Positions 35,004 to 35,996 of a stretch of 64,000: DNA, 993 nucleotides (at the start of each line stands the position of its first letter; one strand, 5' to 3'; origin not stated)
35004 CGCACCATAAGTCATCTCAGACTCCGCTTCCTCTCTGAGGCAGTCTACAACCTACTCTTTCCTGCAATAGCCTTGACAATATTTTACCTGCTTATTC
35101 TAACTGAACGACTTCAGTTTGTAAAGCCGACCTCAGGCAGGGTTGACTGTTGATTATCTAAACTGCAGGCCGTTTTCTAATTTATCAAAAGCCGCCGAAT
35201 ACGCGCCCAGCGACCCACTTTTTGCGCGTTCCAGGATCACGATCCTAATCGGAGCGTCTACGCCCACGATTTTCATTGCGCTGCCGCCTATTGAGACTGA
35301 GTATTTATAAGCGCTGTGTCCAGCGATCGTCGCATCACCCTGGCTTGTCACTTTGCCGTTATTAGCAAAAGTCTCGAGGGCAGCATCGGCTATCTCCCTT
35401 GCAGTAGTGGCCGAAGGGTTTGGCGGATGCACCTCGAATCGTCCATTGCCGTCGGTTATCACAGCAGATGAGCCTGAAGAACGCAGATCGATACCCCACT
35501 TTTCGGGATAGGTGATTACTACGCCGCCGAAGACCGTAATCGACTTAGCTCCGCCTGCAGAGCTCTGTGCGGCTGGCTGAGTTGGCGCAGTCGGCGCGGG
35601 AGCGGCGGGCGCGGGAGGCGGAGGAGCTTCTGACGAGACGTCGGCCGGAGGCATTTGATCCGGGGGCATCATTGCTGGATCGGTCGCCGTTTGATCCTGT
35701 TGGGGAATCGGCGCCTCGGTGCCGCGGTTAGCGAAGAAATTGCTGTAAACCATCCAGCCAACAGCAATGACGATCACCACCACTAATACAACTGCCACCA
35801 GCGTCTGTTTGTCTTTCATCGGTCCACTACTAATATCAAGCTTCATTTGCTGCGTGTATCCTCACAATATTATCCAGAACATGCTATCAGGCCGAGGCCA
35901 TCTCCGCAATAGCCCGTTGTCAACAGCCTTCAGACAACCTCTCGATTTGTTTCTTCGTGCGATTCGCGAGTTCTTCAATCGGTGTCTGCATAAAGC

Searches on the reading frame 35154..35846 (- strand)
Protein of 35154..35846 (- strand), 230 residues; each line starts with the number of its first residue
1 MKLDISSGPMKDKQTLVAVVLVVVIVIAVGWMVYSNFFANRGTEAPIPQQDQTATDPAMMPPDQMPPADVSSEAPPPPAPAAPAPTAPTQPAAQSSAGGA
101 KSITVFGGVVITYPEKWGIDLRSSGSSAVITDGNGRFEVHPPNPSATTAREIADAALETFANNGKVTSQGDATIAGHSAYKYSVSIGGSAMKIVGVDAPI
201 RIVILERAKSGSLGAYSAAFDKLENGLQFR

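Call 12: search_protein_families(library=pfam, proteins=[window:35154-35846:-], max_evalue=0.00001)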
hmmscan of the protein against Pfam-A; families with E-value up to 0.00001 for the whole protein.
window:35154-35846:- (230 aa): 0 families

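Call 24: search_protein_families(library=ncbifam, proteins=[window:35154-35846:-], max_evalue=0.001)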
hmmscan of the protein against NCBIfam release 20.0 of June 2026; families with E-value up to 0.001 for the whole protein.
window:35154-35846:- (230 aa): 1 family
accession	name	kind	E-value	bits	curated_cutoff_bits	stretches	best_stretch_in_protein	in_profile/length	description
TIGR03931.1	T7SS_Rv3446c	hypoth_equivalog_domain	7.8e-07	29.6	47.6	1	16-183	3-145/194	type VII secretion-associated protein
